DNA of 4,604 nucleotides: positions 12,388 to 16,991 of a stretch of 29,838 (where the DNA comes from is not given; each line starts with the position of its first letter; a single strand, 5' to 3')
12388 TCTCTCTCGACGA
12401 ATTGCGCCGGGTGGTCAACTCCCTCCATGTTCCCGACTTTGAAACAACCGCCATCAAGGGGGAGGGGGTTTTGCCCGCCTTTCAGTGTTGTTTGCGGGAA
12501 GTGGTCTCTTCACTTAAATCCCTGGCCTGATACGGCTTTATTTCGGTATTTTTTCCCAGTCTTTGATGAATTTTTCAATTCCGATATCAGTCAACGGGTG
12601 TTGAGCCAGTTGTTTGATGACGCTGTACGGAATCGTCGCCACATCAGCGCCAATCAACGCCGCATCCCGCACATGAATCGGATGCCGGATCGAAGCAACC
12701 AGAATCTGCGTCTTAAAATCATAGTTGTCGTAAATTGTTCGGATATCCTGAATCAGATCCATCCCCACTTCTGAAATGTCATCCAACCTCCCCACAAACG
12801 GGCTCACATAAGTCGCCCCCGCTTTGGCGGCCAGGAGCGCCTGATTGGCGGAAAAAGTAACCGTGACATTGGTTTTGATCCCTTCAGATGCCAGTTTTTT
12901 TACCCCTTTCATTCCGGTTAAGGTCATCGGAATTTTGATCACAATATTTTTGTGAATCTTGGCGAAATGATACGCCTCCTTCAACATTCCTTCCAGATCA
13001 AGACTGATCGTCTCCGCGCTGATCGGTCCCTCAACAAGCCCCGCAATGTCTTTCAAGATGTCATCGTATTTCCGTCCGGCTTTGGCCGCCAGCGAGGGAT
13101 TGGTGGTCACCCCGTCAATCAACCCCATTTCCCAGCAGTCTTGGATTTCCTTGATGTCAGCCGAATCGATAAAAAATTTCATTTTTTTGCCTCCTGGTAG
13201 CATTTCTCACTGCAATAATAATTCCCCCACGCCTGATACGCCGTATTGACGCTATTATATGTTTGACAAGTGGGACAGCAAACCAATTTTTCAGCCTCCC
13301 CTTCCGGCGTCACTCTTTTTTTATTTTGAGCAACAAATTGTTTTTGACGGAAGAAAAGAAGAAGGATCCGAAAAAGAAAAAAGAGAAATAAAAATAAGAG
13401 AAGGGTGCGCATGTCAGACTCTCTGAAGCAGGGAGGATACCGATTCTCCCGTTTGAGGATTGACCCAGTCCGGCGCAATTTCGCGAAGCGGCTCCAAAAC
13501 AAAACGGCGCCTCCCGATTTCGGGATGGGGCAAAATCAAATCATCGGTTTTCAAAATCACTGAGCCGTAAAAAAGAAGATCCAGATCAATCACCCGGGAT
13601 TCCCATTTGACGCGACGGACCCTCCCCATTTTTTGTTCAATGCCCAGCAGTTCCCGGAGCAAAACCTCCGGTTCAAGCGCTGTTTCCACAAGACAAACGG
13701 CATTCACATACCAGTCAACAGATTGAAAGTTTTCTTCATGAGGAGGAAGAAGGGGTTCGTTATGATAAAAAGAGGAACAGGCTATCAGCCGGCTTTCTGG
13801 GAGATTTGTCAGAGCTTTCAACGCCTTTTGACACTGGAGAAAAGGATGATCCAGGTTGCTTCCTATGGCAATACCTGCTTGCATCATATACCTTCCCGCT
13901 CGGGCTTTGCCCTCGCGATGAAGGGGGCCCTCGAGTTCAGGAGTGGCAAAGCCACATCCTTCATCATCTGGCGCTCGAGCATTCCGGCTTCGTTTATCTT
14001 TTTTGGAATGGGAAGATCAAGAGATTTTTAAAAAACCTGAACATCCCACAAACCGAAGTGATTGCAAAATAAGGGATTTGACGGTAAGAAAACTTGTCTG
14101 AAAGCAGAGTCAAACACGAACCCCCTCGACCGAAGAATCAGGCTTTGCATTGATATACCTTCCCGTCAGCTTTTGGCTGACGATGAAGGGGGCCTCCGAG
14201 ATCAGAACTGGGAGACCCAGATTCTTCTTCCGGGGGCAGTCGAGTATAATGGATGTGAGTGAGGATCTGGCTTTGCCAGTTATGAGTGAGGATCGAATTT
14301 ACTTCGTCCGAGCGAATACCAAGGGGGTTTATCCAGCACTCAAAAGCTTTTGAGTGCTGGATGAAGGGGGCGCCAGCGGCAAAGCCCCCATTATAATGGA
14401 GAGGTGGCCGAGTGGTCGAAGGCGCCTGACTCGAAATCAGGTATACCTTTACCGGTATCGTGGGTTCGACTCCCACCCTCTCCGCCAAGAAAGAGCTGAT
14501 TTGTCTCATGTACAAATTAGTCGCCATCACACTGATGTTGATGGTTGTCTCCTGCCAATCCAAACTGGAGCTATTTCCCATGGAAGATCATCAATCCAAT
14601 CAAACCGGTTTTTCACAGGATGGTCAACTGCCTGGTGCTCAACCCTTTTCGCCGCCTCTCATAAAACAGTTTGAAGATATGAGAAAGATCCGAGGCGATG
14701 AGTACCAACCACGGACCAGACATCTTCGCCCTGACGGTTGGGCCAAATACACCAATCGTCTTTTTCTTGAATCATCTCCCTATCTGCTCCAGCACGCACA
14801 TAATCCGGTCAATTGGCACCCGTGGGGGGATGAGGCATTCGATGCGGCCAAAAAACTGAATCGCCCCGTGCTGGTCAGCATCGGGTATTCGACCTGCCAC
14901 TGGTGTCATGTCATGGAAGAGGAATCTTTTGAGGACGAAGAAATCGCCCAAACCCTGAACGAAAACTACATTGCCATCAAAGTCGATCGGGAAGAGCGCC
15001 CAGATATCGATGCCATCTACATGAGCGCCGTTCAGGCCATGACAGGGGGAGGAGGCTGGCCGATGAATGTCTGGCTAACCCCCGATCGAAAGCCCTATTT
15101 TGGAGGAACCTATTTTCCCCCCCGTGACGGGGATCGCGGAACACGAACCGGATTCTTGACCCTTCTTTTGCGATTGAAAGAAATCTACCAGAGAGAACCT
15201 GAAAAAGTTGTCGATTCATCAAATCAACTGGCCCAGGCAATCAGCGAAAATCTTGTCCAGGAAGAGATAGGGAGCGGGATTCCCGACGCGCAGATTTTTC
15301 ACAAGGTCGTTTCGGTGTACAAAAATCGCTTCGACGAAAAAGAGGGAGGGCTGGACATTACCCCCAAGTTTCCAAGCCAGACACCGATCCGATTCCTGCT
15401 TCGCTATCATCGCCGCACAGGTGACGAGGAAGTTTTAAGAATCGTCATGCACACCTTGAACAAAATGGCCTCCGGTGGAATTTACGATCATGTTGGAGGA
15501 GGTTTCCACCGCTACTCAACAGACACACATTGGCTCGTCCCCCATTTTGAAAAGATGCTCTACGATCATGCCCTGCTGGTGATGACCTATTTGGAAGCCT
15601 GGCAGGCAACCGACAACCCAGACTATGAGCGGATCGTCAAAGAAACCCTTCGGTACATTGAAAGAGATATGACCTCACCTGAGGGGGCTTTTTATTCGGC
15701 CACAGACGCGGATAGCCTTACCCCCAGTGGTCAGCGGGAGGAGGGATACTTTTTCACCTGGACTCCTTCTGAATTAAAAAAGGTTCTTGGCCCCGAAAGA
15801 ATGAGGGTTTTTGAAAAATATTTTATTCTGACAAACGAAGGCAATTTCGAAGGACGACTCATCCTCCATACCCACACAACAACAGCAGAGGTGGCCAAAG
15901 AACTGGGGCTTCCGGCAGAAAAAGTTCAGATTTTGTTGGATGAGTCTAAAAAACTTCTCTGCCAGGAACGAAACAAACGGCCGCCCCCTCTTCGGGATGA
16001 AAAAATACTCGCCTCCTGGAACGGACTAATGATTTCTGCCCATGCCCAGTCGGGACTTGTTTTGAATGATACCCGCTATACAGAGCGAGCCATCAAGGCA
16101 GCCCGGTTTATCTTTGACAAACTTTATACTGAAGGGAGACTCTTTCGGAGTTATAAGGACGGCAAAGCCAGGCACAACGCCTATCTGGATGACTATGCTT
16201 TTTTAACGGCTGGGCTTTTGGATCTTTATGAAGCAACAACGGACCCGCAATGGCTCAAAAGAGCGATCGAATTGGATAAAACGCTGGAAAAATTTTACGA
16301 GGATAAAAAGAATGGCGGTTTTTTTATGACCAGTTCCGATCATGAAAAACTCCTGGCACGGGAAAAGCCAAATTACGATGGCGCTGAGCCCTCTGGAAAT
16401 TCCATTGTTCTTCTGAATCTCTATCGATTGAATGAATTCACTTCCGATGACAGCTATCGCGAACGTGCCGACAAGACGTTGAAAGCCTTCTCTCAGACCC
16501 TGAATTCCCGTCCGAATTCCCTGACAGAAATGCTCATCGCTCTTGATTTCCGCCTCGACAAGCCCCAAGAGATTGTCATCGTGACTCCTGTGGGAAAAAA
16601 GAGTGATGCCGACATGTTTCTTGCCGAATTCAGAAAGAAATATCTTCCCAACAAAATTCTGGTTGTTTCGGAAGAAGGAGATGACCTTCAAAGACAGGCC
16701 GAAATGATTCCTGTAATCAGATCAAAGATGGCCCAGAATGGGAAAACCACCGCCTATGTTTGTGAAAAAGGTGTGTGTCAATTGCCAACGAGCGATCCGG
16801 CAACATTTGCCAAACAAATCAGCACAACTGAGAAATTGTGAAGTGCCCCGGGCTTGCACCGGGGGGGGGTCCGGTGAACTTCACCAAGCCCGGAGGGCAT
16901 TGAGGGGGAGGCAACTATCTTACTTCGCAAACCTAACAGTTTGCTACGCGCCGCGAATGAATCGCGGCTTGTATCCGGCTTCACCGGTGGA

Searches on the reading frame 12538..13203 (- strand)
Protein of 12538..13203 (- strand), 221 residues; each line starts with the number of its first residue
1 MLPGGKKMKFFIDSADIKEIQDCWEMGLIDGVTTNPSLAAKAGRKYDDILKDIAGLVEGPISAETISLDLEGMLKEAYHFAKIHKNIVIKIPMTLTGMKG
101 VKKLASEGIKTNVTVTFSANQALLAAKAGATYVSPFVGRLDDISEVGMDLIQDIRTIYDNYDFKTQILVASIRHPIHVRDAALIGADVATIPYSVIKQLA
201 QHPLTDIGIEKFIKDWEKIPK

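Call 17: search_protein_families(library=pfam, proteins=[window:12538-13203:-])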
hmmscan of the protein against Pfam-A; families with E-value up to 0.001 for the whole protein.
window:12538-13203:- (221 aa): 1 family
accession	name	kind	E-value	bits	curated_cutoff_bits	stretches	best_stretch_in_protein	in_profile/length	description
PF00923.25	TAL_FSA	-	2.8e-59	201.2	27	1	10-219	1-281/285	Transaldolase/Fructose-6-phosphate aldolase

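Call 50: find_encoding_contigs(protein=window:12538-13203:-, flank=10000, max_places=10)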
Protein window:12538-13203:- (221 aa): no gene with exactly this product is on record in the collection.

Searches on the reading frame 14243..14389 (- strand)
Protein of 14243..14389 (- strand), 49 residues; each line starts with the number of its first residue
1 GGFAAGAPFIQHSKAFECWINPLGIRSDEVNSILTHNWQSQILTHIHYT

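Call 77: find_homologous_proteins(query=window:14243-14389:-, max_evalue=10)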
Query seq(49 aa): no candidate shares three 5-residue words with the query. No homologue found.

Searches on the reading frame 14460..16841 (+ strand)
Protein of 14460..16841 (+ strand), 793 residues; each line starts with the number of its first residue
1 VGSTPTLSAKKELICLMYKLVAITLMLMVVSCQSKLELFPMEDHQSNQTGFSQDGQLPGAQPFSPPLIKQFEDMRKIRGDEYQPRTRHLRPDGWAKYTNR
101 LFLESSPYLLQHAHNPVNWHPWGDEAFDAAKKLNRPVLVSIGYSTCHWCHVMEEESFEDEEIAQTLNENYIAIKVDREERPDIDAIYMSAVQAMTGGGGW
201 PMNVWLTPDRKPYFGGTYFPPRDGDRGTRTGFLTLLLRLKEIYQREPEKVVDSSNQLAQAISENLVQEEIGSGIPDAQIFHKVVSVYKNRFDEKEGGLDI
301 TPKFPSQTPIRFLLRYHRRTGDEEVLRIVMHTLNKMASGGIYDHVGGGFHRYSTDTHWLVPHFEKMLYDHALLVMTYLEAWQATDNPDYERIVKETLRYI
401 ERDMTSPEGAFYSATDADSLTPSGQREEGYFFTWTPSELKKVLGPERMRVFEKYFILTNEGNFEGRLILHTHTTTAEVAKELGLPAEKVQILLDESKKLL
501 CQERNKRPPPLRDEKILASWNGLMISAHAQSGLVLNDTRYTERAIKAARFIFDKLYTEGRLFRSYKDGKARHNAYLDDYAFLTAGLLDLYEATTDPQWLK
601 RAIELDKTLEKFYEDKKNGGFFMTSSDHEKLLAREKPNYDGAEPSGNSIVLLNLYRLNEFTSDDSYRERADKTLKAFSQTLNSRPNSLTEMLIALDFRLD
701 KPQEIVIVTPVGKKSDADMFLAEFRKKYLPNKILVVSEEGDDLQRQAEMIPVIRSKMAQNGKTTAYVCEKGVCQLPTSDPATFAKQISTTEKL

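Call 17: search_protein_families(library=pfam, proteins=[window:14460-16841:+])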
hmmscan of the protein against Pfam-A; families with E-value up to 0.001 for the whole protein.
window:14460-16841:+ (793 aa): 6 families
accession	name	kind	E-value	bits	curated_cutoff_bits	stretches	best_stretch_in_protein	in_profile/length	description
PF03190.21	Thioredox_DsbH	-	4.5e-73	245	27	1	98-261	1-162/163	Protein of unknown function, DUF255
PF13899.12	Thioredoxin_7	-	4.8e-10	39.9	27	1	119-182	2-65/83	Thioredoxin-like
PF07221.17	GlcNAc_2-epim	-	1.7e-06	28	23.4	0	320-421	36-133/347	N-acylglucosamine 2-epimerase (GlcNAc 2-epimerase)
PF03663.20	Glyco_hydro_76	-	6.2e-06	26.4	25.9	0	553-675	64-184/366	Glycosyl hydrolase family 76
PF07470.19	Glyco_hydro_88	-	3.8e-05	23.3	26.6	0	536-623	91-177/352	Glycosyl Hydrolase Family 88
PF01532.26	Glyco_hydro_47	-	0.00019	21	22.9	0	584-693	85-196/455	Glycosyl hydrolase family 47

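Call 24: find_encoding_contigs(protein=window:14508-16841:+, flank=10000, max_places=10)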
Protein window:14508-16841:+ (777 aa): 1 contig read that carries it; 1 place shown.
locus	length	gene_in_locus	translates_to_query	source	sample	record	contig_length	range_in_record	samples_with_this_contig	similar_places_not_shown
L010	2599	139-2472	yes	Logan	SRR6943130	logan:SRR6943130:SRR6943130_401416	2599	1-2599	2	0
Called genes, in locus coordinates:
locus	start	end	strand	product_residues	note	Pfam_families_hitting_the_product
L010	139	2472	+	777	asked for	PF03190:Thioredox_DsbH, PF13098:Thioredoxin_2 (faint), PF13899:Thioredoxin_7, PF03663:Glyco_hydro_76 (faint), PF07221:GlcNAc_2-epim (faint)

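Call 25: find_homologous_proteins(query=window:14508-16841:+, max_evalue=1e-50)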
Query window:14508-16841:+ (777 aa): 7999 proteins with E <= 1e-50 among 8000 candidates; the best 120 are listed.
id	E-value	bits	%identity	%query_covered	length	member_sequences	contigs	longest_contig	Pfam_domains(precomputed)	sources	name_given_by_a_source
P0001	0.0e+0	1810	100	100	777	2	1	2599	PF03190.22,PF07221.18,PF13899.13,PF13098.14,PF03663.21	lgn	-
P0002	0.0e+0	1458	79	100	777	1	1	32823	PF03190.22,PF13899.13,PF13098.14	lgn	-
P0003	0.0e+0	1450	78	100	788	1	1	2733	PF03190.22,PF13899.13,PF13098.14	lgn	-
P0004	0.0e+0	1344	73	100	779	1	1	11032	PF03190.22,PF13899.13,PF13098.14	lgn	-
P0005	0.0e+0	1310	72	99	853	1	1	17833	PF03190.22,PF13899.13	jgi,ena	-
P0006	0.0e+0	1302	71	100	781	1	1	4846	PF03190.22,PF07221.18,PF13899.13,PF13098.14,PF03663.21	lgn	-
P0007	0.0e+0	1263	70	98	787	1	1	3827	PF03190.22,PF13899.13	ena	-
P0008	0.0e+0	1191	68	95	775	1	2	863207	PF03190.22,PF13899.13,PF13098.14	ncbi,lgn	-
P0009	0.0e+0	1176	69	95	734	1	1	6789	PF03190.22,PF07221.18,PF13899.13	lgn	-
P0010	0.0e+0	1168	63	100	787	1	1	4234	PF03190.22,PF13899.13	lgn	-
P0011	0.0e+0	1168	63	100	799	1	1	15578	PF03190.22,PF07470.20,PF13899.13,PF03663.21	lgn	-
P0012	0.0e+0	1167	66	96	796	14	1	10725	PF03190.22,PF13899.13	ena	-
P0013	0.0e+0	1151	65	95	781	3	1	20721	PF03190.22,PF07221.18,PF13899.13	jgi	jgi:uncharacterized protein YyaL (SSP411 family)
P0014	0.0e+0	1150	65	95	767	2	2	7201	PF03190.22,PF13899.13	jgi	-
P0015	0.0e+0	1148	63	100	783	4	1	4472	PF03190.22,PF13899.13,PF13098.14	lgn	-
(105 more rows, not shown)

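Call 26: find_encoding_contigs(protein=P0002, flank=10000, max_places=3)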
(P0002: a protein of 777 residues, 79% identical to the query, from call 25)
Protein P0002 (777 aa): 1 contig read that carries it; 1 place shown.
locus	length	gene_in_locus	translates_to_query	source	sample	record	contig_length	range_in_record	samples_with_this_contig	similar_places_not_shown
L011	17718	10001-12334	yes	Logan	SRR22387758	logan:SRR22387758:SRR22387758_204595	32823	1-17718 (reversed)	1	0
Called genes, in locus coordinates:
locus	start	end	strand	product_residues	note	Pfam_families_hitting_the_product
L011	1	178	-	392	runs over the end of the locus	PF05940:NnrS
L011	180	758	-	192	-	PF02630:SCO1-SenC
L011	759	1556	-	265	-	PF03781:FGE-sulfatase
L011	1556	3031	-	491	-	PF07731:Cu-oxidase_2 (faint), PF07732:Cu-oxidase_3, PF00127:Copper-bind (faint), PF00034:Cytochrom_C, PF13442:Cytochrome_CBB3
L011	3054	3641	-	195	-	PF01814:Hemerythrin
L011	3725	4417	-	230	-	PF00027:cNMP_binding, PF13545:HTH_Crp_2, PF00325:Crp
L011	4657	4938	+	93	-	PF04545:Sigma70_r4 (faint), PF13443:HTH_26 (faint), PF13560:HTH_31 (faint), PF12844:HTH_19 (faint), PF13744:HTH_37 (weak), PF01381:HTH_3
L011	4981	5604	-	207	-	PF00484:Pro_CA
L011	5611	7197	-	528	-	-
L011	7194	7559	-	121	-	PF02641:DUF190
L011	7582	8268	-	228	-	PF02537:CRCB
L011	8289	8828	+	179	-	-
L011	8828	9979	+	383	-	PF01841:Transglut_core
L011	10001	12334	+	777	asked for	PF03190:Thioredox_DsbH, PF13098:Thioredoxin_2 (weak), PF13899:Thioredoxin_7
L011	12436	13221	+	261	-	PF08843:AbiEii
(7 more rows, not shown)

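Call 27: find_encoding_contigs(protein=P0008, flank=10000, max_places=3)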
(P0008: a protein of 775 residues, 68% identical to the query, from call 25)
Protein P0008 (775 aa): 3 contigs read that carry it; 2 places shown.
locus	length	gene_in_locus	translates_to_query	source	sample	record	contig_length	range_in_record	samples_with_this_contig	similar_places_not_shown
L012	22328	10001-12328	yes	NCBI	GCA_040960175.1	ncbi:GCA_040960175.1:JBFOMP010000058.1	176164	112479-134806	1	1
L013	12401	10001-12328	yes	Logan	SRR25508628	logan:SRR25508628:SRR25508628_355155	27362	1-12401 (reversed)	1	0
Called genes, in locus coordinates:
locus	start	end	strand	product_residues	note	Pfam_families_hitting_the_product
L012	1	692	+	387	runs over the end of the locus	PF13188:PAS_8 (faint), PF00989:PAS, PF13426:PAS_9, PF08447:PAS_3, PF00512:HisKA, PF02518:HATPase_c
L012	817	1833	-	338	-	PF01546:Peptidase_M20, PF07687:M20_dimer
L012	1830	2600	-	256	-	PF01061:ABC2_membrane, PF12698:ABC2_membrane_3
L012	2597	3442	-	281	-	PF00005:ABC_tran, PF13304:AAA_21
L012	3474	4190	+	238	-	PF00175:NAD_binding_1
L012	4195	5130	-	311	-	PF03741:TerC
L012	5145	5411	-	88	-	PF04023:FeoA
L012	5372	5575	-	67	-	-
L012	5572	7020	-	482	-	PF17910:FeoB_Cyto, PF07670:Gate, PF07664:FeoB_C, PF07670:Gate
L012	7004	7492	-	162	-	PF01926:MMR_HSR1, PF02421:FeoB_N, PF03193:RsgA_GTPase (faint), PF04548:AIG1 (weak), PF09439:SRPRB (weak)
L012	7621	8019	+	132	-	PF13411:MerR_1, PF00376:MerR, PF09278:MerR-DNA-bind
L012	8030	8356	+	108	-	PF02411:MerT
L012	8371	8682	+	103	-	PF00403:HMA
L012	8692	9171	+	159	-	PF18423:zf_CopZ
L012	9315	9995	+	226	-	PF09335:VTT_dom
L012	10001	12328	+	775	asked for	PF03190:Thioredox_DsbH, PF13899:Thioredoxin_7, PF13098:Thioredoxin_2 (faint)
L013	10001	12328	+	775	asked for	PF03190:Thioredox_DsbH, PF13899:Thioredoxin_7, PF13098:Thioredoxin_2 (faint)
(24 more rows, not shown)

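Call 79: find_encoding_contigs(protein=P0004, flank=6000, max_places=2)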
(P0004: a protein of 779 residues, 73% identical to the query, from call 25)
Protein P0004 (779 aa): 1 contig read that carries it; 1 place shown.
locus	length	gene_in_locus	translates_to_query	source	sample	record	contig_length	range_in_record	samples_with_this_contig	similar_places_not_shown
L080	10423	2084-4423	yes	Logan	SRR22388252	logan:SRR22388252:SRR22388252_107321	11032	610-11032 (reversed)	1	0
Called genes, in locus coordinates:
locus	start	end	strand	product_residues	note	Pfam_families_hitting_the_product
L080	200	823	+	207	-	PF02308:MgtC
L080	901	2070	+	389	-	PF13173:AAA_14, PF13635:DUF4143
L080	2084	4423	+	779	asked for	PF03190:Thioredox_DsbH, PF13098:Thioredoxin_2 (weak), PF13899:Thioredoxin_7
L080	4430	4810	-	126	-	PF02627:CMD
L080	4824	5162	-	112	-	PF02411:MerT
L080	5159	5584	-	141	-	PF00376:MerR, PF13411:MerR_1, PF09278:MerR-DNA-bind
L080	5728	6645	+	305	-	-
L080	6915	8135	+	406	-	PF13740:ACT_6, PF21086:ACT_PSP_2, PF00702:Hydrolase, PF06888:Put_Phosphatase (weak), PF12710:HAD, PF13419:HAD_2 (weak), PF08282:Hydrolase_3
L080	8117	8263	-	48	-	PF02416:TatA_B_E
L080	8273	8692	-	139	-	-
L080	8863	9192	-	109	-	PF14520:HHH_5 (faint), PF12836:HHH_3, PF00633:HHH (weak)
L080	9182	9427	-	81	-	-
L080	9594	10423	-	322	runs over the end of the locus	PF00348:polyprenyl_synt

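Call 80: find_encoding_contigs(protein=P0005, flank=6000, max_places=2)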
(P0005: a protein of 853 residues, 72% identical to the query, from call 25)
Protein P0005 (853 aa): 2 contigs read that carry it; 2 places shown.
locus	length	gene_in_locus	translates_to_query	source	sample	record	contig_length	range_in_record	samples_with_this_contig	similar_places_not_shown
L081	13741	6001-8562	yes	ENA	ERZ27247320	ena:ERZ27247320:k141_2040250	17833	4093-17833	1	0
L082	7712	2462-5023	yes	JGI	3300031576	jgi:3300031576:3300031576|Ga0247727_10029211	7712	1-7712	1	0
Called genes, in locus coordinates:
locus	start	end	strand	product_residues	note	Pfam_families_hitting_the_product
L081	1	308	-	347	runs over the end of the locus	PF10263:SprT-like, PF10979:DUF2786, PF23771:DUF7168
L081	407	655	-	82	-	PF00550:PP-binding (weak)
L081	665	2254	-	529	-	-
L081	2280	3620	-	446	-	PF13673:Acetyltransf_10 (weak), PF00583:Acetyltransf_1, PF13302:Acetyltransf_3 (faint), PF13508:Acetyltransf_7, PF08445:FR47 (faint)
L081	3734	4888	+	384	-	PF00890:FAD_binding_2 (weak), PF01266:DAO, PF03486:HI0933_like (faint)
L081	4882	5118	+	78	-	PF02597:ThiS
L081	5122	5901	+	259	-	PF05690:ThiG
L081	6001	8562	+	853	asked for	PF03190:Thioredox_DsbH, PF13899:Thioredoxin_7 (weak)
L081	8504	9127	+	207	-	PF02581:TMP-TENI, PF03060:NMO (weak)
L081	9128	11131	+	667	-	PF02310:B12-binding, PF04055:Radical_SAM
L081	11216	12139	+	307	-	PF16881:LIAS_N, PF04055:Radical_SAM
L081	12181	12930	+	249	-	PF02673:BacA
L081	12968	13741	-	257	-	?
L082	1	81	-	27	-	?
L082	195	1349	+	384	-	PF00890:FAD_binding_2 (weak), PF01266:DAO, PF03486:HI0933_like (faint)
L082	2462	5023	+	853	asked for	PF03190:Thioredox_DsbH, PF13899:Thioredoxin_7 (weak)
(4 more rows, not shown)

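Call 81: find_encoding_contigs(protein=P0003, flank=6000, max_places=2)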
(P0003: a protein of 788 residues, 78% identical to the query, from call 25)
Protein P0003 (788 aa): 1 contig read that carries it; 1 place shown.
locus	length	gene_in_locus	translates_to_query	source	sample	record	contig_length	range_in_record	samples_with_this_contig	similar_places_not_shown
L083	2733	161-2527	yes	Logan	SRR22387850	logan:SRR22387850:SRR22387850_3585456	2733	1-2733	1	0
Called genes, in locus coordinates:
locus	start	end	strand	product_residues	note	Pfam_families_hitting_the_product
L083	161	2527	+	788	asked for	PF03190:Thioredox_DsbH, PF13098:Thioredoxin_2 (faint), PF13899:Thioredoxin_7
